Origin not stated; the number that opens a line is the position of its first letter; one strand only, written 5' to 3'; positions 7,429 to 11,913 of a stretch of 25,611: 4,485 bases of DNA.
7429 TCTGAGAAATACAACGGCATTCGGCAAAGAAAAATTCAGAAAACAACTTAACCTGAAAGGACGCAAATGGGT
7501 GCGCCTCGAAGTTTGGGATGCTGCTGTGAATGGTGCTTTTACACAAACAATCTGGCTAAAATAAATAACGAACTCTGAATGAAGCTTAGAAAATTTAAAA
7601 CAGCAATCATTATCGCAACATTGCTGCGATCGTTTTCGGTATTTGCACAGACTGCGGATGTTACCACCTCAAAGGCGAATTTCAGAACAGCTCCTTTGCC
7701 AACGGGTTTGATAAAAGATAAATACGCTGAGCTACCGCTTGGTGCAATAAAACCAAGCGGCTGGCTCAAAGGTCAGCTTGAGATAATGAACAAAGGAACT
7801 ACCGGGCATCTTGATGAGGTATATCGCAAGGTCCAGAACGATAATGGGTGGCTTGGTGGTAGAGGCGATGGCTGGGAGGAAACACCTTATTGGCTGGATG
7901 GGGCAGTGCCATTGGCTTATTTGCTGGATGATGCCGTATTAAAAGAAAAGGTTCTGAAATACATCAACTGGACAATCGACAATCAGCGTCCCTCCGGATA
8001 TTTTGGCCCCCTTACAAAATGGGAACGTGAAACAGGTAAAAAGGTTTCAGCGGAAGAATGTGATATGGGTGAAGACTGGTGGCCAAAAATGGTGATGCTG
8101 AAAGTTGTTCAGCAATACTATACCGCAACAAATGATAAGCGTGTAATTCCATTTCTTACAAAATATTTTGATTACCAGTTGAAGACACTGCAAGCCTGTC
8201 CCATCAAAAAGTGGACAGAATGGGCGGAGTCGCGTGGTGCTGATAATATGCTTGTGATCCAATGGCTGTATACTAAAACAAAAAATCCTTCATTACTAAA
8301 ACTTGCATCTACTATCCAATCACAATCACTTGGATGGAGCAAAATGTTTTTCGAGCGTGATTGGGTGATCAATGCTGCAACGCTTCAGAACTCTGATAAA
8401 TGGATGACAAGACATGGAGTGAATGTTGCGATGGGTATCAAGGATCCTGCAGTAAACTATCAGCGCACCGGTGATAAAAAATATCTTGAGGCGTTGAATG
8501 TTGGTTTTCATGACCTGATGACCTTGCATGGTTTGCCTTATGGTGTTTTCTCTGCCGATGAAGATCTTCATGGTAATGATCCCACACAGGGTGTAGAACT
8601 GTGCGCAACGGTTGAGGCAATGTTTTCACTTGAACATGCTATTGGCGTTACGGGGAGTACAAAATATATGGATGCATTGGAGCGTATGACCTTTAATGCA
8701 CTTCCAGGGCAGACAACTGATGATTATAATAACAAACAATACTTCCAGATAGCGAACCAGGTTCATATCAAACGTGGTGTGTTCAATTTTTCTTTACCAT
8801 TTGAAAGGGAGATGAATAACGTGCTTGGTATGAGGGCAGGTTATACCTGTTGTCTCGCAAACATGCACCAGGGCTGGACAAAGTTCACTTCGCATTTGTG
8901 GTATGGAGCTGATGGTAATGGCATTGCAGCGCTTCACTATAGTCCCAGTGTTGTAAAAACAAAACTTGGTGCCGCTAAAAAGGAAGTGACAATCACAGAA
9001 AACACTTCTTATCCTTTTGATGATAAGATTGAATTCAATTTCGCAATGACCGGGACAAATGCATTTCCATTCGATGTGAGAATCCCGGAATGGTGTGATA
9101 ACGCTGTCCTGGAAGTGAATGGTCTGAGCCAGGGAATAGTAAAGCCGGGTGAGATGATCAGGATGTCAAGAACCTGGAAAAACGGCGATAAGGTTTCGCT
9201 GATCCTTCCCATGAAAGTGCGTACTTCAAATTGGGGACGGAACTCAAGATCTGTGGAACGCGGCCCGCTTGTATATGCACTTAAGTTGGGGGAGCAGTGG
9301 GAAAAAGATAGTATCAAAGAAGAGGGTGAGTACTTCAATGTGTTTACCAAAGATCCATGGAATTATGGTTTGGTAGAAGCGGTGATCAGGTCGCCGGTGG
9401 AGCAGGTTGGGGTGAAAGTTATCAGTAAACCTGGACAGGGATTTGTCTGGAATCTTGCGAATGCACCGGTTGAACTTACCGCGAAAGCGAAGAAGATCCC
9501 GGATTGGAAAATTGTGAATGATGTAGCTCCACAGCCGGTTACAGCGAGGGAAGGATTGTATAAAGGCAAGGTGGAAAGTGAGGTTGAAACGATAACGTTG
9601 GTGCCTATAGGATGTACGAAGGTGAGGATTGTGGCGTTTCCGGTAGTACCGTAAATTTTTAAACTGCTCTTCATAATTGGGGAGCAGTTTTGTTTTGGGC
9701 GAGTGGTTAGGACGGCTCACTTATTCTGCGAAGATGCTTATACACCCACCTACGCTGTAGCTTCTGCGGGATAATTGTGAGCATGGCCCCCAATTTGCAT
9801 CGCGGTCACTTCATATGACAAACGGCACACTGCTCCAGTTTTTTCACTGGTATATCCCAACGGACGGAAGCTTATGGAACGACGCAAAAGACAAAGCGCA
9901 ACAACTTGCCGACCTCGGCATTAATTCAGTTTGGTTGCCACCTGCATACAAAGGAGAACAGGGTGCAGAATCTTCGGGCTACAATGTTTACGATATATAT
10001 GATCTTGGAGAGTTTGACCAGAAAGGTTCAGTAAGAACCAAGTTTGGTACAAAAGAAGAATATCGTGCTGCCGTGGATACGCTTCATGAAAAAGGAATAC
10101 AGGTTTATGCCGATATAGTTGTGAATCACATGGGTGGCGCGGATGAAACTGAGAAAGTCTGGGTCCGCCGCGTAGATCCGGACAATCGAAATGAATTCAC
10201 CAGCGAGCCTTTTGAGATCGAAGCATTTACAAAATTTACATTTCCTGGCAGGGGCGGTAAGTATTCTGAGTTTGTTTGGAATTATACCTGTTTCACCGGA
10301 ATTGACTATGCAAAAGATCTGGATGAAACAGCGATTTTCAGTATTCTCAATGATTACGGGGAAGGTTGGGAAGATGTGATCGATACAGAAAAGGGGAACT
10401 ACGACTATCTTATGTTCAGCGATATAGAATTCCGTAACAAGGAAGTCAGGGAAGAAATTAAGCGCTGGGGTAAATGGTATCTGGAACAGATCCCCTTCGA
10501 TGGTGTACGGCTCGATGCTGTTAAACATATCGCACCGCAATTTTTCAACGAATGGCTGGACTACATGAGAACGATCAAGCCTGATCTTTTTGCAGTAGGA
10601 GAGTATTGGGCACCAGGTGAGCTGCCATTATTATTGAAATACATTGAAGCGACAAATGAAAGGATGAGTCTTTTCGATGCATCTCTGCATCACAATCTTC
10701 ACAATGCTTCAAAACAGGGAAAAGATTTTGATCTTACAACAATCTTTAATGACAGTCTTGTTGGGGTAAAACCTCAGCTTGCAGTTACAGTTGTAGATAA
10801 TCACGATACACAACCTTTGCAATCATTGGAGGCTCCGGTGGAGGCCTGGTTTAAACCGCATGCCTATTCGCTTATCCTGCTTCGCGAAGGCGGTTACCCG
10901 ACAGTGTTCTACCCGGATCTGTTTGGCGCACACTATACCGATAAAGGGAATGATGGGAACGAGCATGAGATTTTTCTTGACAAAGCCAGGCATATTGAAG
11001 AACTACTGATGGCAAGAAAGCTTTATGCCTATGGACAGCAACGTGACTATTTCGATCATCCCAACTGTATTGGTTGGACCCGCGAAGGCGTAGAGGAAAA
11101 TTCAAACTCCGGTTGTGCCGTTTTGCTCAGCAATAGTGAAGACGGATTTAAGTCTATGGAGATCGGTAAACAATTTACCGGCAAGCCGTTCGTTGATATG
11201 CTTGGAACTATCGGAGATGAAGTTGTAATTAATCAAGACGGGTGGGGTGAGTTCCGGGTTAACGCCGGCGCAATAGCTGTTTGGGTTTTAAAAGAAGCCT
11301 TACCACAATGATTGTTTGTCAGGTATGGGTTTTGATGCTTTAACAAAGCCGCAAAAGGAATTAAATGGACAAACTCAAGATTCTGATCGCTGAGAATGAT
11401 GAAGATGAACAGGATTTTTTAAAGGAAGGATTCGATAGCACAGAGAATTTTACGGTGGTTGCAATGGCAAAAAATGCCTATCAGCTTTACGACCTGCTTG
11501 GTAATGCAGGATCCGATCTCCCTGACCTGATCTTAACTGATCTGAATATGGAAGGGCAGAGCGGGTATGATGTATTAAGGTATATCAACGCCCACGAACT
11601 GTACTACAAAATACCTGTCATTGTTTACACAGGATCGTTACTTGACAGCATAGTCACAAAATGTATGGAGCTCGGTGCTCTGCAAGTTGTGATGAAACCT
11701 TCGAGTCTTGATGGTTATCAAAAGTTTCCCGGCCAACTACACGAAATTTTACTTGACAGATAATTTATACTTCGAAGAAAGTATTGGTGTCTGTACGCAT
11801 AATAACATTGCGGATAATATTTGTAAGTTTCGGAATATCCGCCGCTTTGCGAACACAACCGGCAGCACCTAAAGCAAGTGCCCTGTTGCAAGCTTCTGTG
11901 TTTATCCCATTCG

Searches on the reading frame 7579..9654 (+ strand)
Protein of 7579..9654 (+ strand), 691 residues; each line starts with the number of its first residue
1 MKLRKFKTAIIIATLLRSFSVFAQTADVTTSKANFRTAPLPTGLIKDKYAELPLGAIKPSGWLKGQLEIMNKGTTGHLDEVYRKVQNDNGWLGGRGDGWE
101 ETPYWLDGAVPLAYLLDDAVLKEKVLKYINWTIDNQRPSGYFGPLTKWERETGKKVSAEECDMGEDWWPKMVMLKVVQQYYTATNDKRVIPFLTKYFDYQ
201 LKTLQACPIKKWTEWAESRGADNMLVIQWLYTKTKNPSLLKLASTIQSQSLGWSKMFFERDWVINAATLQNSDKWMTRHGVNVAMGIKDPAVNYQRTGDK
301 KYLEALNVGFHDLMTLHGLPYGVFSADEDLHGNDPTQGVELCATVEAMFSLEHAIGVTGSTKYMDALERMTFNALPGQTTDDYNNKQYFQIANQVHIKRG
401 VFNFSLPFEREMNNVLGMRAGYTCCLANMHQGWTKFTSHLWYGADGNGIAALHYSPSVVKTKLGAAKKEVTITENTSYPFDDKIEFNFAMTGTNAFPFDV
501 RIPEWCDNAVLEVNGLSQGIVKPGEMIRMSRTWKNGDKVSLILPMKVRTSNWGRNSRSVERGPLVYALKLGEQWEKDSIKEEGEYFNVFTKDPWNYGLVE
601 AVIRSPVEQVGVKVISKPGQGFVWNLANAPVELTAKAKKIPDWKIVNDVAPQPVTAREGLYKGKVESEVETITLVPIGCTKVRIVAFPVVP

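Call 3: search_protein_families(library=pfam, proteins=[window:7579-9654:+], max_evalue=0.01)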
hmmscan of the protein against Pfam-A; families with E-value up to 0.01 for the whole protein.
window:7579-9654:+ (691 aa): 2 families
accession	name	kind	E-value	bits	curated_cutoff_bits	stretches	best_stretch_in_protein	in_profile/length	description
PF07944.18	Beta-AFase-like_GH127_cat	-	1.2e-27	97.3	24.9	1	104-437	62-375/376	Beta-L-arabinofuranosidase, GH127 catalytic domain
PF20736.2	Glyco_hydro127M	-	8.7e-18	64.7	24.2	1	454-545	7-95/95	Beta-L-arabinofuranosidase, GH127 middle domain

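Call 4: search_protein_families(library=ncbifam, proteins=[window:7579-9654:+], max_evalue=0.01)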
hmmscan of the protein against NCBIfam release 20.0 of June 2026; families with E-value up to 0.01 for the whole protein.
window:7579-9654:+ (691 aa): 1 family
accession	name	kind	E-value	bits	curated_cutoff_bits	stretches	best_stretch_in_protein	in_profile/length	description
NF049879.1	AcerHdlse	equivalog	6.8e-27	94.2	950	1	339-579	340-578/657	aceric acid hydrolase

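Call 67: search_solved_structures(query=window:7579-9654:+, max_evalue=0.001)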
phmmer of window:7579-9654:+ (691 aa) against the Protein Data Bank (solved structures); distinct sequences matched with E-value up to 0.001: 4.
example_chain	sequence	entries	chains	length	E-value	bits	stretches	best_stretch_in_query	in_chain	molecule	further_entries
5mqo_A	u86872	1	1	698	9.3e-16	60.4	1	337-569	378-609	Non-reducing end beta-L-arabinofuranosidase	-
4qjy_A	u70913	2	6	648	8.3e-15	57.3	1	324-569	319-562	GH127 beta-L-arabinofuranosidase | GH127 beta-L-arabinofuranoside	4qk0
5opj_A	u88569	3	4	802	1.5e-07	33.3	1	380-570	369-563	Rhamnogalacturonan lyase | Acetyl-CoA carboxylase, biotin carboxylase | Glycosyl hydrolase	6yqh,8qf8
6ex6_B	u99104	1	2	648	0.00017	23.2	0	339-570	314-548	Six-hairpin glycosidase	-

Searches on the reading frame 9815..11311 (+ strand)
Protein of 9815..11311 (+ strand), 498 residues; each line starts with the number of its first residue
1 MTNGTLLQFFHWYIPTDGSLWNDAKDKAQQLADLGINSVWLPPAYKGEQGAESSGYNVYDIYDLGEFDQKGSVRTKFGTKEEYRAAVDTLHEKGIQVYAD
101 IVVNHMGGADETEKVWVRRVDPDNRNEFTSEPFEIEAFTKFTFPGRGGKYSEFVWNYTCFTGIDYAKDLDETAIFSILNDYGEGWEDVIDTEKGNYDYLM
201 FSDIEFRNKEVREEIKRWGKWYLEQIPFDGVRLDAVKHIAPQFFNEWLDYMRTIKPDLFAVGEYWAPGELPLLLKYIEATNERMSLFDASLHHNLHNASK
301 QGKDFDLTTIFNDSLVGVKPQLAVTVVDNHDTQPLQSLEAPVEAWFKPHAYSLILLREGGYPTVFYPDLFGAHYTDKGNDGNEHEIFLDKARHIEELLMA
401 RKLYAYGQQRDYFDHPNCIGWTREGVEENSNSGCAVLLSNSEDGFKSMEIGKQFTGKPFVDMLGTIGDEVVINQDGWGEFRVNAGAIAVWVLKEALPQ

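Call 3: search_protein_families(library=pfam, proteins=[window:9815-11311:+], max_evalue=0.01)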
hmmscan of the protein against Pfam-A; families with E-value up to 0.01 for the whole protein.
window:9815-11311:+ (498 aa): 3 families
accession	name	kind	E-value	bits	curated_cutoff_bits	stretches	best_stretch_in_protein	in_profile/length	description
PF00128.31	Alpha-amylase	-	3.9e-24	86.1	22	1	26-381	23-369/446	Alpha amylase, catalytic domain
PF09154.16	Alpha-amy_C_pro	-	2.2e-09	37.7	21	1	436-490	3-56/57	Alpha-amylase C-terminal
PF02324.22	Glyco_hydro_70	-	7e-09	34.8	24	1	54-121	645-707/831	Glycosyl hydrolase family 70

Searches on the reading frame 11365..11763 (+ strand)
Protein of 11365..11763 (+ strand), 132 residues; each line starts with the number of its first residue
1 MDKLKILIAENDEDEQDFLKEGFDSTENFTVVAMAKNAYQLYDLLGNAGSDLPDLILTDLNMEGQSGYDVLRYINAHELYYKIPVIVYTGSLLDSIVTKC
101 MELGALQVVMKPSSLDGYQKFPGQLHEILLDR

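Call 87: search_protein_families(library=pfam, proteins=[window:11365-11763:+], max_evalue=0.001)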
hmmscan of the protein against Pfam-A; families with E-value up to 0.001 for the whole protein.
window:11365-11763:+ (132 aa): 1 family
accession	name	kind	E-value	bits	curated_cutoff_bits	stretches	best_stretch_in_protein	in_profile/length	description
PF00072.30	Response_reg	-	1.2e-17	64.5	30.2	1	6-115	1-103/111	Response regulator receiver domain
